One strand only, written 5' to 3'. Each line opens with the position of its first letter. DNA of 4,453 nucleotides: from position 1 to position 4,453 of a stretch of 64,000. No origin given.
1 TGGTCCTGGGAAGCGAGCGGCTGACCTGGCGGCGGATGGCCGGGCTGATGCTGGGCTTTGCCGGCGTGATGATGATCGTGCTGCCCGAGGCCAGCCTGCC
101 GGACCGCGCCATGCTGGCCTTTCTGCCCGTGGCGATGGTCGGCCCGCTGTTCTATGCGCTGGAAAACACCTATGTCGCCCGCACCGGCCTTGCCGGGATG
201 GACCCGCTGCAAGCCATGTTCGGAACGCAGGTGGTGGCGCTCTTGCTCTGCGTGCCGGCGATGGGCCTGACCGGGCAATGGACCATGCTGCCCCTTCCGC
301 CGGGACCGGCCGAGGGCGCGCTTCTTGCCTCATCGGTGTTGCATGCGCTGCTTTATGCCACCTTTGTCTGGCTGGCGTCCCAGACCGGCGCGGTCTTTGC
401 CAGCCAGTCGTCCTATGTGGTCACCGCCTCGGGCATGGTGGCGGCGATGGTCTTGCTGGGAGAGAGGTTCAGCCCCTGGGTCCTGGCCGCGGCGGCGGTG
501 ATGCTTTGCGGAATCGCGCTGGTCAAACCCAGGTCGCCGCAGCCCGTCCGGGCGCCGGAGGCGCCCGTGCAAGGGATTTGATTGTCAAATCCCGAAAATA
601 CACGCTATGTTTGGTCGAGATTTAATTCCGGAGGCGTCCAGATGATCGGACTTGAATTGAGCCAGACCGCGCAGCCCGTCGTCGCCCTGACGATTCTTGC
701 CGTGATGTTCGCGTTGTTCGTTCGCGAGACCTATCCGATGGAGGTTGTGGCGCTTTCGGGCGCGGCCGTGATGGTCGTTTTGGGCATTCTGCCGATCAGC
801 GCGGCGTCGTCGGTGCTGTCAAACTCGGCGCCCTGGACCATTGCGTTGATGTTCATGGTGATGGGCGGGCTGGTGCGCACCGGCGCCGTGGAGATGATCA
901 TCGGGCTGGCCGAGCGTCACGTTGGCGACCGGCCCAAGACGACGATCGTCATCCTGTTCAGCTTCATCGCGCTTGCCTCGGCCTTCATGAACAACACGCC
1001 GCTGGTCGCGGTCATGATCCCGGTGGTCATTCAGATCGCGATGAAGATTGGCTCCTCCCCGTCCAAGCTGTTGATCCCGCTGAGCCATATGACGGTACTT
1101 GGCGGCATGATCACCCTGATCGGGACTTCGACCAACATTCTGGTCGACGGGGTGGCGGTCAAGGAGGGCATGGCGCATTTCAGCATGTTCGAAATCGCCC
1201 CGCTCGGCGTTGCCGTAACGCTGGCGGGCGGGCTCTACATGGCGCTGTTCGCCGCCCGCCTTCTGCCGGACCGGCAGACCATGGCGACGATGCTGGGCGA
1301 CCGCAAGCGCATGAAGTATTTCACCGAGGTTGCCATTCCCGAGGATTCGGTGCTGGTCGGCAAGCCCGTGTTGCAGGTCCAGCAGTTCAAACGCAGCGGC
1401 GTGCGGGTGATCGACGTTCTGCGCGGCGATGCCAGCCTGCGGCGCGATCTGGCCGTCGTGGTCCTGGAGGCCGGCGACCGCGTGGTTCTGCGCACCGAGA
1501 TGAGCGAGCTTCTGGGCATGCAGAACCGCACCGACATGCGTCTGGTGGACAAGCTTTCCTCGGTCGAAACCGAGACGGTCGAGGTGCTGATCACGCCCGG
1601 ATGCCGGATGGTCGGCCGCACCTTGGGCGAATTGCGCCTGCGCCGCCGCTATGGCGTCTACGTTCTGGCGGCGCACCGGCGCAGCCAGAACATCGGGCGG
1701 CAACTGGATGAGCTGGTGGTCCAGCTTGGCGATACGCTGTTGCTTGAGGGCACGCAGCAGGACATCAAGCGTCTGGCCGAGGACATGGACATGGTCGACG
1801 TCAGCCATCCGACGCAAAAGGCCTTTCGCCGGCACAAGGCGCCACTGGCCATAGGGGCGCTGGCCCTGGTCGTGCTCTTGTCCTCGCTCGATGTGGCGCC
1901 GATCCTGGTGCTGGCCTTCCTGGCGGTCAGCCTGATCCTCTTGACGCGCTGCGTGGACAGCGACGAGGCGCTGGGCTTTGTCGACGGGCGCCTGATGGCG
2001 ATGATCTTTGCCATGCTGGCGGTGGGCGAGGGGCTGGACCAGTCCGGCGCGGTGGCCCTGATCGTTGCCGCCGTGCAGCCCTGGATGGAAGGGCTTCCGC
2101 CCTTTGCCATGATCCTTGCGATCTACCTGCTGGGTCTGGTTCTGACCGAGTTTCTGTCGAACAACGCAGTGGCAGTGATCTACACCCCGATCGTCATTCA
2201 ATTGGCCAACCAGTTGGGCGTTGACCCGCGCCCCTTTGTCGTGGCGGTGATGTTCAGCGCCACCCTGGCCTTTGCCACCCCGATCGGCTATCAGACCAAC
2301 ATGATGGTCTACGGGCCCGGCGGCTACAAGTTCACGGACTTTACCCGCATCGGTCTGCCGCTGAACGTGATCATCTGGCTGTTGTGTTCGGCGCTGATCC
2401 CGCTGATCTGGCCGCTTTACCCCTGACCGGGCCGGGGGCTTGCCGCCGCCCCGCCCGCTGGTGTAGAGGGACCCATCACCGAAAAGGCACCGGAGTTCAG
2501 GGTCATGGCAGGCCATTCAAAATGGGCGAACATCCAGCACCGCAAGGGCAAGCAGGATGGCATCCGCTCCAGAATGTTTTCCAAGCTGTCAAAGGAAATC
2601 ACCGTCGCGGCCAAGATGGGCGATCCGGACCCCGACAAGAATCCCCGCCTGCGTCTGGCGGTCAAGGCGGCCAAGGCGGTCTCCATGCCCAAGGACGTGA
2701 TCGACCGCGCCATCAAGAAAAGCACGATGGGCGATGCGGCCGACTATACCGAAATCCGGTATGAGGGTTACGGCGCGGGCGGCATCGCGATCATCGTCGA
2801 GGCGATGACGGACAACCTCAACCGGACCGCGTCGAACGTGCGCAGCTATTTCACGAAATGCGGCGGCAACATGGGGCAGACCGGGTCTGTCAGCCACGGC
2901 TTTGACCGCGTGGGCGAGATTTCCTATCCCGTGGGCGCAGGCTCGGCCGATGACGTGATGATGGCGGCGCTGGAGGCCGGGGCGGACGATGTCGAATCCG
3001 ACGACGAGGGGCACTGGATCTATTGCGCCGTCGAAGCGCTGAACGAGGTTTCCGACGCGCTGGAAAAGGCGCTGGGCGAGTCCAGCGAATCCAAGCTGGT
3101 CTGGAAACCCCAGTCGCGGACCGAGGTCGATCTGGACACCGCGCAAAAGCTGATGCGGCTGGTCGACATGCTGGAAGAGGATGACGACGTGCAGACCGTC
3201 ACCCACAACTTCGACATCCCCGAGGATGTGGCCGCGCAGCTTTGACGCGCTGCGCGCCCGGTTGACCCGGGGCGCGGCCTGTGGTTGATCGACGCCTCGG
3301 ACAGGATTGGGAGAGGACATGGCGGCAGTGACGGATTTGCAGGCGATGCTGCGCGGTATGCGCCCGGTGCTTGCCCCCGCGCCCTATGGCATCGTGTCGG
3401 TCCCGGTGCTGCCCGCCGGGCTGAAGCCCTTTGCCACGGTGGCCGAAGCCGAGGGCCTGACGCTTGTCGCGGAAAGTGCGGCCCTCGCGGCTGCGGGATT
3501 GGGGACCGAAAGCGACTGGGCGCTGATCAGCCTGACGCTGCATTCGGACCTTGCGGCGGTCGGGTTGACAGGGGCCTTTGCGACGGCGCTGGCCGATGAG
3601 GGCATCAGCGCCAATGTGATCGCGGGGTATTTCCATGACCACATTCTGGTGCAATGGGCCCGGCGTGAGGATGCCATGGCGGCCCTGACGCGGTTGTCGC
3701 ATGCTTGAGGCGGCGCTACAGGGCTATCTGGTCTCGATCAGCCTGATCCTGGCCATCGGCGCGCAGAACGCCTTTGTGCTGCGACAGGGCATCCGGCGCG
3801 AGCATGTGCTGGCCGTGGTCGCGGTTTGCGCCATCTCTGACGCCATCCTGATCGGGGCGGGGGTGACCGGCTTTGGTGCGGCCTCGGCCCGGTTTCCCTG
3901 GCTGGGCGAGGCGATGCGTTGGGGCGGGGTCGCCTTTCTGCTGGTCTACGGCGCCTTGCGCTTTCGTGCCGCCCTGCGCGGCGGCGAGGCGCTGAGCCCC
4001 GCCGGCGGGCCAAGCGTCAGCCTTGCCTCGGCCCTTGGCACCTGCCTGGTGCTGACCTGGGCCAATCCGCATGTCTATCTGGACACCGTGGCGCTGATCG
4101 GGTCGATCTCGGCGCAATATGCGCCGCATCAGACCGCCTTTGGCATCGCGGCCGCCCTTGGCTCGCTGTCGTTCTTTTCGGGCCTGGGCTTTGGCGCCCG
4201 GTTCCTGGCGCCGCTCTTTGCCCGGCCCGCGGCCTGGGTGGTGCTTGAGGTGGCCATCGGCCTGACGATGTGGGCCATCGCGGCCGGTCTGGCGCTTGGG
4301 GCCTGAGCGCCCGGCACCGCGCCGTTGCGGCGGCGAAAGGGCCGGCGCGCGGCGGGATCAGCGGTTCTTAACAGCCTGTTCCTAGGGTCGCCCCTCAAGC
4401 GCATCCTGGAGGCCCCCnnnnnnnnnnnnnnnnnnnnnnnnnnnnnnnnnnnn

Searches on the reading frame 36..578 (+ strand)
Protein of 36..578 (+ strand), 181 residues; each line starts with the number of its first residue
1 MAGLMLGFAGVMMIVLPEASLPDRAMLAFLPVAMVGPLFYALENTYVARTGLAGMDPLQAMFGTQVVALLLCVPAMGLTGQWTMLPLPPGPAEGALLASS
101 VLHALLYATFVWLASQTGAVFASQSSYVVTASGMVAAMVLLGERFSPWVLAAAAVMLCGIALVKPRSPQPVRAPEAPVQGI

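Call 9: search_protein_families(library=pfam, proteins=[window:36-578:+], max_evalue=0.001)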
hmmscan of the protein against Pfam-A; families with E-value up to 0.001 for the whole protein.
window:36-578:+ (181 aa): 1 family
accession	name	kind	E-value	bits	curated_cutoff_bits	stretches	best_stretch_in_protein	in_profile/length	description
PF00892.27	EamA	-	5.4e-09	36.9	28.2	1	33-163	7-133/135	EamA-like transporter family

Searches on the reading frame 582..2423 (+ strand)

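Call 9: search_protein_families(library=pfam, proteins=[window:582-2423:+], max_evalue=0.001)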
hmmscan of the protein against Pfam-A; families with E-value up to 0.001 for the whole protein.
window:582-2423:+ (614 aa): 4 families
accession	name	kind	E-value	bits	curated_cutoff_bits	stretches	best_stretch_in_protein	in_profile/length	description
PF03600.22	CitMHS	-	9.5e-68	229.2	31.9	2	43-533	1-309/336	Citrate transporter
PF02080.26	TrkA_C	-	1e-23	83.4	27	2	333-400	2-68/71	TrkA-C domain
PF00939.25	Na_sulph_symp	-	4.7e-16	59.3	27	2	443-610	295-466/472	Sodium:sulfate symporter transmembrane region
PF06808.19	DctM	-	0.00024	20.5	23.8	1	469-570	269-373/413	Tripartite ATP-independent periplasmic transporter, DctM component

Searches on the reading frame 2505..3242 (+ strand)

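Call 9: search_protein_families(library=pfam, proteins=[window:2505-3242:+], max_evalue=0.001)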
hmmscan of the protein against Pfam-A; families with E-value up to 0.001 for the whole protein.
window:2505-3242:+ (246 aa): 2 families
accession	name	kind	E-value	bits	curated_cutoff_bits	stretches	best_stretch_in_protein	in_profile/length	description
PF01709.26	Transcrip_reg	-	1.8e-57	194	27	1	81-236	1-160/160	TACO1/YebC second and third domain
PF20772.2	TACO1_YebC_N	-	1.1e-32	112.7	36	1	5-74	1-71/73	TACO1/YebC protein N-terminal domain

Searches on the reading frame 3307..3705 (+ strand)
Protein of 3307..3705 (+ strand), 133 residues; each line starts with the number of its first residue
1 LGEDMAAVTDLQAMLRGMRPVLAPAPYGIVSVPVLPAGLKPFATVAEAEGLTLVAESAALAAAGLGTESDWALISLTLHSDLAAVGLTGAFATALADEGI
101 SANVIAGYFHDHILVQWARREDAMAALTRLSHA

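Call 9: search_protein_families(library=pfam, proteins=[window:3307-3705:+], max_evalue=0.001)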
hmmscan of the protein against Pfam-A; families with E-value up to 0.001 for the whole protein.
window:3307-3705:+ (133 aa): 2 families
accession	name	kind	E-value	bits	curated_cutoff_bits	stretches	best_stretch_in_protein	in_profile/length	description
PF13840.12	ACT_7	-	4.4e-12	46.1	27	1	68-128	3-64/65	ACT domain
PF10000.15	ACT_3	-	1.5e-11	44.5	25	1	7-65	2-63/70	ACT domain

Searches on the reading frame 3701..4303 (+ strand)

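Call 9: search_protein_families(library=pfam, proteins=[window:3701-4303:+], max_evalue=0.001)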
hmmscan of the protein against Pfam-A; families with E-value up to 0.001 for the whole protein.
window:3701-4303:+ (201 aa): 1 family
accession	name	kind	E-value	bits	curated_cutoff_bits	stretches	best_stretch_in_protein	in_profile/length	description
PF01810.24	LysE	-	7.5e-32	110.8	25.6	1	13-199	1-191/193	LysE type translocator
